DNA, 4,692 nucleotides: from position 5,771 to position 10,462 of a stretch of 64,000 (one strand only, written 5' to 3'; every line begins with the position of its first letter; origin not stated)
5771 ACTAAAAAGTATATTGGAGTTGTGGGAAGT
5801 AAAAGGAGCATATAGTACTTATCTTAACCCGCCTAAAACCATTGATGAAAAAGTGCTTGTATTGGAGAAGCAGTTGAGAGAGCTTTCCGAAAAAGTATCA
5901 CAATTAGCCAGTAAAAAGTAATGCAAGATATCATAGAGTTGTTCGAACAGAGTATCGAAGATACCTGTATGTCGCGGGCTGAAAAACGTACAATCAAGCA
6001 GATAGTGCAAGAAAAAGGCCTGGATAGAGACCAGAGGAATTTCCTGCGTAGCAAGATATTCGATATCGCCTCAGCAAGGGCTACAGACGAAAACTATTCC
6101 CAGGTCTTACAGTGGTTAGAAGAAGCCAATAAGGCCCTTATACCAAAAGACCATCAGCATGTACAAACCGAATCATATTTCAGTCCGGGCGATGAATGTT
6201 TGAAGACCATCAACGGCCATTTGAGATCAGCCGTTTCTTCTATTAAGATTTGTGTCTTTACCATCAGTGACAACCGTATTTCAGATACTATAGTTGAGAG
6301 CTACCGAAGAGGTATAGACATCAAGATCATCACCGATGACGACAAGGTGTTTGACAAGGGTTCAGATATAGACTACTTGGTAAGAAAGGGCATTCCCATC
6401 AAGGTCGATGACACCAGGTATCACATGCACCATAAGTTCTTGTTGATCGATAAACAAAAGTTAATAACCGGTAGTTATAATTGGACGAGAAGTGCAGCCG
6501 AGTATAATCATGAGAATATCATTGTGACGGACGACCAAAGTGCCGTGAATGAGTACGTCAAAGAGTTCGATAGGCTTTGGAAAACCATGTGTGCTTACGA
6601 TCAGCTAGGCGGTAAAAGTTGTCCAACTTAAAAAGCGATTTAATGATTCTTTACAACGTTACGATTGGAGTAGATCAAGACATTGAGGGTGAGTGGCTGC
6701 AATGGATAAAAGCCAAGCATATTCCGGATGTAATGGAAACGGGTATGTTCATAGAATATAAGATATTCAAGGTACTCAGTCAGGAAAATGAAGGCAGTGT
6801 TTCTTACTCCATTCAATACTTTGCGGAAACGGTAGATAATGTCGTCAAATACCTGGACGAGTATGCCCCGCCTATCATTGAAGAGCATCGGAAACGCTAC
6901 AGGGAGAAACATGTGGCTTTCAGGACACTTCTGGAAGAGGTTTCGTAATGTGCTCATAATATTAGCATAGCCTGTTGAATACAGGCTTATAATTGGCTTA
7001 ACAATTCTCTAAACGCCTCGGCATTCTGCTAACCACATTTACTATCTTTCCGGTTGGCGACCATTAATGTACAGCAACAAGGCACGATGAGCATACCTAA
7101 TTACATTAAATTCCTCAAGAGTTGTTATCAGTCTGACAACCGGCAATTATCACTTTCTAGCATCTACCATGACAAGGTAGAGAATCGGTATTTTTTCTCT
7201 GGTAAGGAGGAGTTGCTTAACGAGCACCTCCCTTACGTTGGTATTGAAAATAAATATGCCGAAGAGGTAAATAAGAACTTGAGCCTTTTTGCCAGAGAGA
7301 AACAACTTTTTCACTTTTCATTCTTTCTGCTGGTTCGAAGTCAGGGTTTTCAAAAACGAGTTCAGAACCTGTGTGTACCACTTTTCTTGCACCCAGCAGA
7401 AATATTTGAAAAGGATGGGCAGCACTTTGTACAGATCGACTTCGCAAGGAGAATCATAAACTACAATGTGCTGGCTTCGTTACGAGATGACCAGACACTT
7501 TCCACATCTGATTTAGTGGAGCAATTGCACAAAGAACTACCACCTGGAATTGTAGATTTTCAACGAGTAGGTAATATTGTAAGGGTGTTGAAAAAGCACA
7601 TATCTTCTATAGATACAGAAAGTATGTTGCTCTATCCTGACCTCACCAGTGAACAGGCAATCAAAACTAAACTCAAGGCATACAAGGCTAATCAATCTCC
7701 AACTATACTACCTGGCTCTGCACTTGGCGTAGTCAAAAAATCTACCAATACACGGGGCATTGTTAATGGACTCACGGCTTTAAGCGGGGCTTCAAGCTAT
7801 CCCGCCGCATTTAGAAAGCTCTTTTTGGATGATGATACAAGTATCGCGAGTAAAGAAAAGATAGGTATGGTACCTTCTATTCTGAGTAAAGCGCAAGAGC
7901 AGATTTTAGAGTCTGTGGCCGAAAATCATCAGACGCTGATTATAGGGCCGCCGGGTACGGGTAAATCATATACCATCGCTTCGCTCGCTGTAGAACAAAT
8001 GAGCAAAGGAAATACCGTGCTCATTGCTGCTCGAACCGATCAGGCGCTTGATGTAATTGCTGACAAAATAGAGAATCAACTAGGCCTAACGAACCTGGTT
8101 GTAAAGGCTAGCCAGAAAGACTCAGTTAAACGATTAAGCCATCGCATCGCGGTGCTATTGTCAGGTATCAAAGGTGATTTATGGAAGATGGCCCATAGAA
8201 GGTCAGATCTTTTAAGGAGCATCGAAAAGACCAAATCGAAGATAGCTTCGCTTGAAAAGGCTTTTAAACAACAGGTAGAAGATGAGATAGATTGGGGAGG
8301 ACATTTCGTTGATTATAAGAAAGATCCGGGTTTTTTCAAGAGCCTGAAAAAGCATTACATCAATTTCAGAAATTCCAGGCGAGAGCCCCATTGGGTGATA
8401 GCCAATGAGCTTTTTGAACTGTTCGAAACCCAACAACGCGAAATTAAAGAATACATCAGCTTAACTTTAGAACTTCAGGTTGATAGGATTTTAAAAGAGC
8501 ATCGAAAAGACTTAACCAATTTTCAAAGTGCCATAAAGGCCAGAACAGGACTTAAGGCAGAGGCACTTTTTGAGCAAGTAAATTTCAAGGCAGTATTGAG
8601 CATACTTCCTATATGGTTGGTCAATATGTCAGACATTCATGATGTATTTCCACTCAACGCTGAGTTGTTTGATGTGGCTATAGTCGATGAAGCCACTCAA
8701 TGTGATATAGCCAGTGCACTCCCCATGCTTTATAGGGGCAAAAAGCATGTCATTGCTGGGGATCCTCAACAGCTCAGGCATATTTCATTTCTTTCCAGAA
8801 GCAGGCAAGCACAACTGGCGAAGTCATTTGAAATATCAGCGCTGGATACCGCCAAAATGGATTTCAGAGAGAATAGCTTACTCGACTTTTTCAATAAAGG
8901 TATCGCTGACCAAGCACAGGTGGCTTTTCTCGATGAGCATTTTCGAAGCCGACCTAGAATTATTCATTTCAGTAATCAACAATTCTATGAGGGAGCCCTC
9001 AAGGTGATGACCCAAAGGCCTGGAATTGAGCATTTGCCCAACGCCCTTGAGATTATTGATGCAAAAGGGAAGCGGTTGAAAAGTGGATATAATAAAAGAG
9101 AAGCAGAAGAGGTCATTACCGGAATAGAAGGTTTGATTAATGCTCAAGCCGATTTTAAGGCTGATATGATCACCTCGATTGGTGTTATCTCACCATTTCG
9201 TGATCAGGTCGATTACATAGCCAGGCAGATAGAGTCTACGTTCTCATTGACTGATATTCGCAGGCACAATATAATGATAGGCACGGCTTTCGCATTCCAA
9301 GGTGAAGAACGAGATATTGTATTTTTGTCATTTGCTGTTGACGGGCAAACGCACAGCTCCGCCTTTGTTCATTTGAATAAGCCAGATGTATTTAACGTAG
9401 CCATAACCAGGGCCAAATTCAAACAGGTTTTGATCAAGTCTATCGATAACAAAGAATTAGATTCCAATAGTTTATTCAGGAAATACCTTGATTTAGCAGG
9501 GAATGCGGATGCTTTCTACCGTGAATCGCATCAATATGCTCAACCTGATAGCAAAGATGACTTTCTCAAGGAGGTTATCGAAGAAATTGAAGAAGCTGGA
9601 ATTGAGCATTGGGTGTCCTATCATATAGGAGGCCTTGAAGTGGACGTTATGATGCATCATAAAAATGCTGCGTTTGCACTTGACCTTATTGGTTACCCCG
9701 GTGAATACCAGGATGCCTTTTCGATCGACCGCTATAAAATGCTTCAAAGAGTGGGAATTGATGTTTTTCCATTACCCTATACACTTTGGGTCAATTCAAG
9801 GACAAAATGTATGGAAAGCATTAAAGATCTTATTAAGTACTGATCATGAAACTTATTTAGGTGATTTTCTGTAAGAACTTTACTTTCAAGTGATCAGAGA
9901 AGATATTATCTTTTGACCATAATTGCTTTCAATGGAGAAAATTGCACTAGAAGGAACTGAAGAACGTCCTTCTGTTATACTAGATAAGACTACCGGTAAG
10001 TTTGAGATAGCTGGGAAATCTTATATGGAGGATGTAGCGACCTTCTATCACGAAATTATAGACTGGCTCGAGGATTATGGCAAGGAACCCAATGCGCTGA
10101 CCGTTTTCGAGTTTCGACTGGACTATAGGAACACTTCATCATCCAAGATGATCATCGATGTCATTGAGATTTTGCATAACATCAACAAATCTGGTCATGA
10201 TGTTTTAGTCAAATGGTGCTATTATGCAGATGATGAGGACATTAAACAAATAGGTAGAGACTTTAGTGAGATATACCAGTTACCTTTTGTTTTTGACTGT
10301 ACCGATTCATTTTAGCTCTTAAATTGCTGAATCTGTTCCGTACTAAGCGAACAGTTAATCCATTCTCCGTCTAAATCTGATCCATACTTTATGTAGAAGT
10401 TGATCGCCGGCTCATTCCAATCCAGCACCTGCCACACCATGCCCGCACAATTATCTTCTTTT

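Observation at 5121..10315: LexA-like repressor, single-HKD PLD nuclease, DUF4286, and Upf1-like helicase with Vsr/DUF559-like C-terminus: candidate SOS-gated nucleic-acid-targeting (defence-like) cassette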

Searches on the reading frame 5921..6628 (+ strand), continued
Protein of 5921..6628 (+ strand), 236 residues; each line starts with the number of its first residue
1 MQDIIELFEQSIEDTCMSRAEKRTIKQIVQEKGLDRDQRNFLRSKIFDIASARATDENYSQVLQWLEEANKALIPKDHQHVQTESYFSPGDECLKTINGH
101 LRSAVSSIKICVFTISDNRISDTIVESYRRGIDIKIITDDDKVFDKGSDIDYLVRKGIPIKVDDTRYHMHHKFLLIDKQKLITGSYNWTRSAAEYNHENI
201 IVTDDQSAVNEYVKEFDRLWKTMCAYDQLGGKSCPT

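Call 96: search_protein_families(library=pfam, proteins=[L009:10901-11179:+, L028:10802-11248:+, L036:10786-11196:+, L036:11205-11702:+, L041:10686-11240:+, L062:943-1518:+, L009:11836-13029:+, L028:11286-12656:+, L031:11223-11711:+, L077:10953-11564:+], max_evalue=0.01)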
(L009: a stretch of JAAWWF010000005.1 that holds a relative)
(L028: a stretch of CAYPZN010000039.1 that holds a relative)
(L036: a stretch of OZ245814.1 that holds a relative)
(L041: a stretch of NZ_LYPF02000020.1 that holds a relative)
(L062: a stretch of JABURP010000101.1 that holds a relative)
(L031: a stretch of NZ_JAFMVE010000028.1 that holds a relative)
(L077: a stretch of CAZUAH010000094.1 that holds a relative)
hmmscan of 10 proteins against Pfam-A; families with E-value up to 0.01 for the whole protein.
L009:10901-11179:+ (93 aa): 1 family
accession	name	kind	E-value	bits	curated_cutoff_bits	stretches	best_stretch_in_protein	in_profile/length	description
PF02617.22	ClpS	-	2.4e-18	66.1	23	1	22-85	5-68/80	ATP-dependent Clp protease adaptor protein ClpS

L028:10802-11248:+ (149 aa): 7 families
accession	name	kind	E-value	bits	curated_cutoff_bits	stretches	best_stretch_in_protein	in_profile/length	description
PF00578.27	AhpC-TSA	-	1.7e-13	51.1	26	1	18-91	5-80/124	AhpC/TSA family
PF08534.16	Redoxin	-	3.6e-11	43.5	26.6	1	22-99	10-94/148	Redoxin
PF13905.12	Thioredoxin_8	-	3.1e-09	37.5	27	1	38-119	1-90/94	Thioredoxin-like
PF00085.26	Thioredoxin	-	2e-08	34.6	23.5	1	39-82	19-62/103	Thioredoxin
PF13098.12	Thioredoxin_2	-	0.0005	20.8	27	1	37-129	4-93/104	Thioredoxin-like domain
PF00255.25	GSHPx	-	0.0021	18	27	1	21-70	4-52/108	Glutathione peroxidase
PF02630.20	SCO1-SenC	-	0.0024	18.3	22.8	1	19-73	2-60/134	SCO1/SenC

L036:10786-11196:+ (137 aa): 1 family
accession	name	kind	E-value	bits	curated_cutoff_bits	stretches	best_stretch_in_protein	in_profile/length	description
PF12680.13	SnoaL_2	-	5e-08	33.9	27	1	1-87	16-102/102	SnoaL-like domain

L036:11205-11702:+ (166 aa): 0 families

L041:10686-11240:+ (185 aa): 5 families
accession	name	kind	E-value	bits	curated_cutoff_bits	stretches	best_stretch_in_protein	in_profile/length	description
PF08534.16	Redoxin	-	9.9e-13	48.6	26.6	1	64-169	13-135/148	Redoxin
PF00578.27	AhpC-TSA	-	2.4e-11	44.1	26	1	57-162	5-121/124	AhpC/TSA family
PF13905.12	Thioredoxin_8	-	5.4e-10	39.9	27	1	78-161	2-93/94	Thioredoxin-like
PF00085.26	Thioredoxin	-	2e-09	37.8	23.5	1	66-126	6-67/103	Thioredoxin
PF13098.12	Thioredoxin_2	-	3.3e-05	24.6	27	1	78-162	6-87/104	Thioredoxin-like domain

L062:943-1518:+ (192 aa): 7 families
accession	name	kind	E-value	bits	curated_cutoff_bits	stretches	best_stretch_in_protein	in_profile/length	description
PF08534.16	Redoxin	-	2.3e-11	44.1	26.6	1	70-129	14-75/148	Redoxin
PF00578.27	AhpC-TSA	-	1.9e-10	41.2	26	1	66-129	7-72/124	AhpC/TSA family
PF13905.12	Thioredoxin_8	-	5.5e-07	30.3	27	1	84-168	1-93/94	Thioredoxin-like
PF00085.26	Thioredoxin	-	2.3e-06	28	23.5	1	84-125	18-59/103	Thioredoxin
PF13098.12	Thioredoxin_2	-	0.00028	21.6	27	1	83-175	4-93/104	Thioredoxin-like domain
PF00837.23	T4_deiodinase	-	0.0023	17.7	27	1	76-123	95-141/237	Iodothyronine deiodinase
PF02630.20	SCO1-SenC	-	0.0087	16.5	22.8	0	65-122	2-63/134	SCO1/SenC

L009:11836-13029:+ (398 aa): 4 families
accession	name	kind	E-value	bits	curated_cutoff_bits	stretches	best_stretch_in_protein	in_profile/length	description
PF00155.27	Aminotran_1_2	-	4.8e-67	227.1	19.7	1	32-390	2-361/361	Aminotransferase class I and II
PF01041.23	DegT_DnrJ_EryC1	-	5.7e-08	32.8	19.8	1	95-203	43-143/360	DegT/DnrJ/EryC1/StrS aminotransferase family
PF01053.26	Cys_Met_Meta_PP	-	1.6e-07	30.7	27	1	90-206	66-174/381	Cys/Met metabolism PLP-dependent enzyme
PF00266.25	Aminotran_5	-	0.00038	20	21.5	1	91-205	59-175/371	Aminotransferase class-V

L028:11286-12656:+ (457 aa): 4 families
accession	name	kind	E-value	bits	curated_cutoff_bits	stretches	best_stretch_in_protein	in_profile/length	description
PF00929.31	RNase_T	-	1.3e-35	123.8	24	1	7-160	2-164/164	Exonuclease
PF01541.30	GIY-YIG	-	4.9e-08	33.6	22.6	1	200-274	2-78/78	GIY-YIG catalytic domain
PF16473.11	Rv2179c-like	-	4.7e-06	26.8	27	1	6-161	3-174/177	3'-5' exoribonuclease Rv2179c-like domain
PF13482.12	RNase_H_2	-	8.9e-05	22.9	22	1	8-143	3-117/165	RNase_H superfamily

L031:11223-11711:+ (163 aa): 1 family
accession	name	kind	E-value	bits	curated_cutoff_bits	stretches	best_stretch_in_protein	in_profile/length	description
PF07659.16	DUF1599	-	2.8e-61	204.2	25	2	93-154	1-61/61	Nucleotide modification associated domain 1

L077:10953-11564:+ (204 aa): 6 families
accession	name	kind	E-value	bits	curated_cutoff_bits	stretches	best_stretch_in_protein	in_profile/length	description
PF08281.18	Sigma70_r4_2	-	4.3e-12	45.9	25.7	1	140-189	3-52/54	Sigma-70, region 4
PF04545.22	Sigma70_r4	-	2.5e-11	43.3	24.1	1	144-192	1-49/50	Sigma-70, region 4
PF07638.17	Sigma70_ECF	-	1.1e-05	25.9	21.1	1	8-180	6-168/185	ECF sigma factor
PF04542.20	Sigma70_r2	-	7.3e-05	22.9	24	1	25-90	2-63/71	Sigma-70 region 2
PF12645.13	HTH_16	-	0.001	19.6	22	1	8-38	2-32/65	Helix-turn-helix domain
PF04297.20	UPF0122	-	0.0098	16.6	22.7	0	148-194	18-64/101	Putative helix-turn-helix protein, YlxM / p13 like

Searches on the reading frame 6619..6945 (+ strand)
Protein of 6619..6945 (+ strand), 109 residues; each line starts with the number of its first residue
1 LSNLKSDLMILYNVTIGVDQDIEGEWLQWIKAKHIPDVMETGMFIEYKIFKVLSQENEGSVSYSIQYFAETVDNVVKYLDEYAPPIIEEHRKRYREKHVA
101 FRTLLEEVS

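Call 5: search_protein_families(library=pfam, proteins=[window:6619-6945:+], max_evalue=0.1)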
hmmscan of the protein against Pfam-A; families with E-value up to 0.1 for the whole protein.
window:6619-6945:+ (109 aa): 1 family
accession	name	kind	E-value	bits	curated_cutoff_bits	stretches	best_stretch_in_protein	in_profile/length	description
PF14114.12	DUF4286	-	2.6e-34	117.9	25.8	1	9-108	1-100/100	Domain of unknown function (DUF4286)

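Call 6: search_protein_families(library=padloc, proteins=[window:6619-6945:+], max_evalue=0.1)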
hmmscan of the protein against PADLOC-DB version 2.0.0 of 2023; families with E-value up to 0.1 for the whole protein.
window:6619-6945:+ (109 aa): 0 families

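Call 7: search_protein_families(library=ncbifam, proteins=[window:6619-6945:+], max_evalue=0.1)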
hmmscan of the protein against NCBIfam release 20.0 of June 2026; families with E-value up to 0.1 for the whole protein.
window:6619-6945:+ (109 aa): 1 family
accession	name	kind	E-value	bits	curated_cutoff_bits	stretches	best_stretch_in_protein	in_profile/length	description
NF040954.1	Arch_KDGaldase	equivalog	0.031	13.6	390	1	6-99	123-218/288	bifunctional 2-dehydro-3-deoxy-phosphogluconate/2-dehydro-3-deoxy-6-phosphogalactonate aldolase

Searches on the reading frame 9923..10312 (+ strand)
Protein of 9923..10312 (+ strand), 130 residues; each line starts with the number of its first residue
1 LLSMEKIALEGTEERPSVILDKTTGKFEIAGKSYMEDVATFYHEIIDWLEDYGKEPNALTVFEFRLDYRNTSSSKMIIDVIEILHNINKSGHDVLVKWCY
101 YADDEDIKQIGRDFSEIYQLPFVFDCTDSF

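Call 5: search_protein_families(library=pfam, proteins=[window:9923-10312:+], max_evalue=0.1)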
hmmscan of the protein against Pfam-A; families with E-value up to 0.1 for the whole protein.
window:9923-10312:+ (130 aa): 4 families
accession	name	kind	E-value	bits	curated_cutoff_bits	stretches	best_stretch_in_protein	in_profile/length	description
PF09345.15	SiaC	-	5.2e-36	123.4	24.5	1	10-123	2-116/120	SiaC family regulatory phosphoprotein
PF14592.12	Chondroitinas_B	-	0.0086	15.6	24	1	8-96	35-122/426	Chondroitinase B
PF20756.2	SusG_CBM58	-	0.019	15.6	24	1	60-126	4-70/117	Alpha-amylase SusG, CBM58 domain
PF00385.30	Chromo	-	0.055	13.8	25.1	0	85-106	9-31/53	Chromo (CHRromatin Organisation MOdifier) domain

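Call 6: search_protein_families(library=padloc, proteins=[window:9923-10312:+], max_evalue=0.1)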
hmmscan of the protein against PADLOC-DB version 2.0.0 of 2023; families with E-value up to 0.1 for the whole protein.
window:9923-10312:+ (130 aa): 0 families

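Call 7: search_protein_families(library=ncbifam, proteins=[window:9923-10312:+], max_evalue=0.1)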
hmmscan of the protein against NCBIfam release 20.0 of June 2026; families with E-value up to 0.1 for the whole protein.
window:9923-10312:+ (130 aa): 1 family
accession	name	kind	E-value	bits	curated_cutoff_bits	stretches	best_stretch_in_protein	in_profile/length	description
NF038265.1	phos_prot_SiaC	equivalog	9.2e-25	87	150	1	6-123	2-119/122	biofilm regulation phosphoprotein SiaC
